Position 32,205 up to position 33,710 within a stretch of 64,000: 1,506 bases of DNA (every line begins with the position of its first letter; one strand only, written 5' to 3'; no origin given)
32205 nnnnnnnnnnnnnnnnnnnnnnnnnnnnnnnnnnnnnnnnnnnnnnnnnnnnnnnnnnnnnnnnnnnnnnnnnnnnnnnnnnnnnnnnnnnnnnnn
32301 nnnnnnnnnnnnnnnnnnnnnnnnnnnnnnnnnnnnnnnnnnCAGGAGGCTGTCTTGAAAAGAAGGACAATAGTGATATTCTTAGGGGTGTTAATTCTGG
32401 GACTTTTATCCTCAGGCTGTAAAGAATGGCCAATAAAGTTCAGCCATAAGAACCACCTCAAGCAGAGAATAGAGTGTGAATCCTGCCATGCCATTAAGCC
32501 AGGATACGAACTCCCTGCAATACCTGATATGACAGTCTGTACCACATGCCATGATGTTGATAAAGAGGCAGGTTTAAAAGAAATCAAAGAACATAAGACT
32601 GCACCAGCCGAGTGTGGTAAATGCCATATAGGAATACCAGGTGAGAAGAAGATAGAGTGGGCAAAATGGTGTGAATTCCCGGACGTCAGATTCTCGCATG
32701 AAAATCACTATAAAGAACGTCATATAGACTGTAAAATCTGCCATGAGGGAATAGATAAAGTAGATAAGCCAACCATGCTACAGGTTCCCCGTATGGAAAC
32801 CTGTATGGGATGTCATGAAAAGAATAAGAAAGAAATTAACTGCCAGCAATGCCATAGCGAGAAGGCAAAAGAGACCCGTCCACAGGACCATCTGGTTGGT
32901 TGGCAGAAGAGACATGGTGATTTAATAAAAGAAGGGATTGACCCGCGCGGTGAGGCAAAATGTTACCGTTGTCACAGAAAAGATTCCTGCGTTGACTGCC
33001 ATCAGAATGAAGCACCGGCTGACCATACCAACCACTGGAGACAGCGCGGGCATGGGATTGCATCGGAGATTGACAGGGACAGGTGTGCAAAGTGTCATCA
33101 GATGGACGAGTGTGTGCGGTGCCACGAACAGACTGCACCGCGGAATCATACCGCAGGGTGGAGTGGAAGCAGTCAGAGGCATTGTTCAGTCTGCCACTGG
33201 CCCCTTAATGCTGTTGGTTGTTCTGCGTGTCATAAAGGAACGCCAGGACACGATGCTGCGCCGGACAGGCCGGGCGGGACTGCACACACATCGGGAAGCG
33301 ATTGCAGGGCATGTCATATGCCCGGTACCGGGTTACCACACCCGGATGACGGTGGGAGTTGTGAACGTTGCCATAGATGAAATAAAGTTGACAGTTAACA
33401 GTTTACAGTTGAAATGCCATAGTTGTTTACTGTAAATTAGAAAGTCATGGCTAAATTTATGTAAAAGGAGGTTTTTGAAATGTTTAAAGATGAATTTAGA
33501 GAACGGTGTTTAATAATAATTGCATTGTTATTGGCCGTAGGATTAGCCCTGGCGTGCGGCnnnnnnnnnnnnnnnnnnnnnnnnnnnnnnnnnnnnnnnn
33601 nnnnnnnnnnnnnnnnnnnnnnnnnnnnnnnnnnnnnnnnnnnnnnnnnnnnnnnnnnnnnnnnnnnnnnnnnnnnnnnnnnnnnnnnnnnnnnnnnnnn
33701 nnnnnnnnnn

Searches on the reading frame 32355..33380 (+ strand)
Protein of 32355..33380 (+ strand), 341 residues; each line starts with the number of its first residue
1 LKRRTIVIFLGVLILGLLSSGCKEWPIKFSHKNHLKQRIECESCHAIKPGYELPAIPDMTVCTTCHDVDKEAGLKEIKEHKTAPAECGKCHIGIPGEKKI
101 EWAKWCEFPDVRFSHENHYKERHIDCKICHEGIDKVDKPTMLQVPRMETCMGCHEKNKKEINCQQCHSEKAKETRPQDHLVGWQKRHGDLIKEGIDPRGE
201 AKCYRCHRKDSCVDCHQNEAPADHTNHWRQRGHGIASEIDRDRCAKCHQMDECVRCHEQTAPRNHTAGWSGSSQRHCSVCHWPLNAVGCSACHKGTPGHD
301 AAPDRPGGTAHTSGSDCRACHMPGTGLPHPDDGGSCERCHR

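Call 8: search_protein_families(library=pfam, proteins=[window:32355-33380:+], max_evalue=0.01)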
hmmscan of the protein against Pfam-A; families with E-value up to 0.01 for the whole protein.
window:32355-33380:+ (341 aa): 5 families
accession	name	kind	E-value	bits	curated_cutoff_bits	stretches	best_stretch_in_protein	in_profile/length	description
PF14522.11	Cytochrome_C7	-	1.1e-20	73.7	24.8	2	28-91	2-66/67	Cytochrome c7 and related cytochrome c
PF02085.21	Cytochrom_CIII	-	1.3e-08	35.5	22.9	1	24-95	18-86/101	Class III cytochrome C family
PF14537.11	Cytochrom_c3_2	-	5.4e-08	33.6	25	1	34-92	2-65/79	Cytochrome c3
PF22113.1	Mtrc-MtrF_II-IV_dom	-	5.9e-06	26.4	30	1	159-251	80-166/176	Outer membrane cytochrome MtrC/MtrF-like, domains II/IV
PF09699.15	Paired_CXXCH_1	-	0.0013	18.8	20.6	1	125-158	8-40/41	Doubled CXXCH motif (Paired_CXXCH_1)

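Call 15: find_encoding_contigs(protein=window:32355-33380:+, flank=3000, max_places=10)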
Protein window:32355-33380:+ (341 aa): 1 contig read that carries it; 1 place shown.
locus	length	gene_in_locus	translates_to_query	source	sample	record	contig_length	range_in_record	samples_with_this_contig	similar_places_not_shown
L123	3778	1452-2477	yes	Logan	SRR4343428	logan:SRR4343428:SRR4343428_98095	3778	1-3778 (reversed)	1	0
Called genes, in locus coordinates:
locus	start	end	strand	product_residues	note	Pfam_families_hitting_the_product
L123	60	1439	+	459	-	-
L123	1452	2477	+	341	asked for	PF02085:Cytochrom_CIII (weak), PF14522:Cytochrome_C7 (weak), PF22113:Mtrc-MtrF_II-IV_dom (faint), PF14537:Cytochrom_c3_2 (faint), PF14522:Cytochrome_C7 (weak)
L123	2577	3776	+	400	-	?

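Call 26: find_homologous_proteins(query=window:32355-33380:+)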
Query window:32355-33380:+ (341 aa): 128 proteins with E <= 0.001 among 1490 candidates; the best 120 are listed.
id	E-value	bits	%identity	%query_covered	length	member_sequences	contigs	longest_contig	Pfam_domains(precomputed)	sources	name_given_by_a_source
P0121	3.5e-213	726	87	100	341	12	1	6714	PF14537.12,PF02085.22,PF14522.12,PF22113.2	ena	-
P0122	3.6e-65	238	37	100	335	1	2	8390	PF14537.12,PF14522.12,PF22113.2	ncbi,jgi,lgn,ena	-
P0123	8.0e-64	234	37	100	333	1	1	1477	PF14537.12,PF02085.22,PF14522.12,PF22113.2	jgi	jgi:hypothetical protein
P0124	6.5e-63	231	38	99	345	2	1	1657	PF14537.12,PF14522.12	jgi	jgi:hypothetical protein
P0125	2.2e-60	223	37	99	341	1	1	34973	PF14537.12,PF02085.22,PF14522.12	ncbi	-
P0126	2.4e-60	223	37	100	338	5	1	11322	PF14537.12,PF14522.12,PF22113.2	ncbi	-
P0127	3.5e-60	222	40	93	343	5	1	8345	PF14537.12,PF14522.12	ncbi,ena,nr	ncbi:MAG TPA: cytochrome c3 family protein [Planctomycetota bacterium]|nr:cytochrome c3 family prote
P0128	1.7e-59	220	38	100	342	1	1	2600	PF14537.12,PF14522.12,PF22113.2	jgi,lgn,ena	-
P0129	2.7e-59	219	38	99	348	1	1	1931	PF14537.12,PF14522.12,PF22113.2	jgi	-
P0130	3.4e-58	215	36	99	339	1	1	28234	PF14537.12,PF02085.22,PF14522.12,PF22113.2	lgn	-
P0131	4.1e-58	215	39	97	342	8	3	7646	PF14537.12,PF02085.22,PF14522.12,PF22113.2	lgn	-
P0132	8.1e-58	214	38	93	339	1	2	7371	PF14537.12,PF14522.12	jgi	jgi:hypothetical protein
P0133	1.4e-57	213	40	92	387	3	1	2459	PF14537.12,PF02085.22,PF14522.12,PF22113.2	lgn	-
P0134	8.8e-57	211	38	98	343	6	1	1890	PF14537.12,PF02085.22,PF14522.12,PF22113.2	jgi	jgi:hypothetical protein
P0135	1.6e-56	210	34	100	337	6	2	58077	PF09699.16,PF14537.12,PF02085.22,PF14522.12,PF22113.2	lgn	-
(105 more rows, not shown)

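Call 27: find_encoding_contigs(protein=P0121, flank=4000, max_places=4)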
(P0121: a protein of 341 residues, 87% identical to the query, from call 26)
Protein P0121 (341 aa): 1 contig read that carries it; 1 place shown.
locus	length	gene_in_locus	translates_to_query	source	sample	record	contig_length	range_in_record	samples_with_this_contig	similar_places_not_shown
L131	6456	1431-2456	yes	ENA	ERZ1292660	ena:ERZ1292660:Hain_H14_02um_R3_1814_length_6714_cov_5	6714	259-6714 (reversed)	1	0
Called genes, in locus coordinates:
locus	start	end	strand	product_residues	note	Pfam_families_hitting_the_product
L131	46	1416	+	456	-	-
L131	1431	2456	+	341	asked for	PF02085:Cytochrom_CIII (weak), PF14522:Cytochrome_C7, PF22113:Mtrc-MtrF_II-IV_dom (faint), PF14537:Cytochrom_c3_2 (faint), PF14522:Cytochrome_C7 (weak)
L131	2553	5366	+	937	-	PF13620:CarboxypepD_reg, PF13715:CarbopepD_reg_2, PF14522:Cytochrome_C7 (faint), PF14537:Cytochrom_c3_2 (faint), PF02335:Cytochrom_C552 (faint), PF13435:Cytochrome_C554 (faint), PF22113:Mtrc-MtrF_II-IV_dom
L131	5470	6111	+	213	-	PF09858:DUF2085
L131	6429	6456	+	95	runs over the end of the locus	?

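Call 28: find_encoding_contigs(protein=P0125, flank=3000, max_places=2)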
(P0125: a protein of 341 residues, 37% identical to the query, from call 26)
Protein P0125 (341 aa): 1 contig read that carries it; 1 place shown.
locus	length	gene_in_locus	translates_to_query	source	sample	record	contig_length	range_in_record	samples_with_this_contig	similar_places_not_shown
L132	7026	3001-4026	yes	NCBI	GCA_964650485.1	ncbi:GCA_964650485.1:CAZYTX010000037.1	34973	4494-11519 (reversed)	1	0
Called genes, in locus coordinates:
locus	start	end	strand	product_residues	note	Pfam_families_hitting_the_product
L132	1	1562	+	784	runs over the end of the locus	PF14522:Cytochrome_C7 (faint), PF09699:Paired_CXXCH_1 (faint)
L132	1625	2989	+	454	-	-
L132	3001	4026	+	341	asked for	PF02085:Cytochrom_CIII (faint), PF14522:Cytochrome_C7 (weak), PF14537:Cytochrom_c3_2 (faint), PF14522:Cytochrome_C7 (weak)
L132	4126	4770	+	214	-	PF14522:Cytochrome_C7 (faint), PF22113:Mtrc-MtrF_II-IV_dom (faint), PF13435:Cytochrome_C554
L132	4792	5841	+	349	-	PF05140:ResB, PF01578:Cytochrom_C_asm, PF05140:ResB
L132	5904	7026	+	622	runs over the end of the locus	PF02085:Cytochrom_CIII (faint), PF09699:Paired_CXXCH_1 (faint), PF14522:Cytochrome_C7 (faint), PF14537:Cytochrom_c3_2 (faint), PF01292:Ni_hydr_CYTB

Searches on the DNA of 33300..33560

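Call 80: search_rna_families(source=window, start=33300, end=33560, threshold=evalue, max_evalue=1)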
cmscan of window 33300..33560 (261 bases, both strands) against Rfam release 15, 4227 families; matches with E-value up to 1: 1.
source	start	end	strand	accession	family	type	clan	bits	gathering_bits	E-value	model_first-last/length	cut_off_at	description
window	33325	33363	-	RF03163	c4-a1b1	Gene; antisense;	CL00128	16.2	46.7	0.077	1-53/53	no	a1, b1 targets of C4 antisense RNA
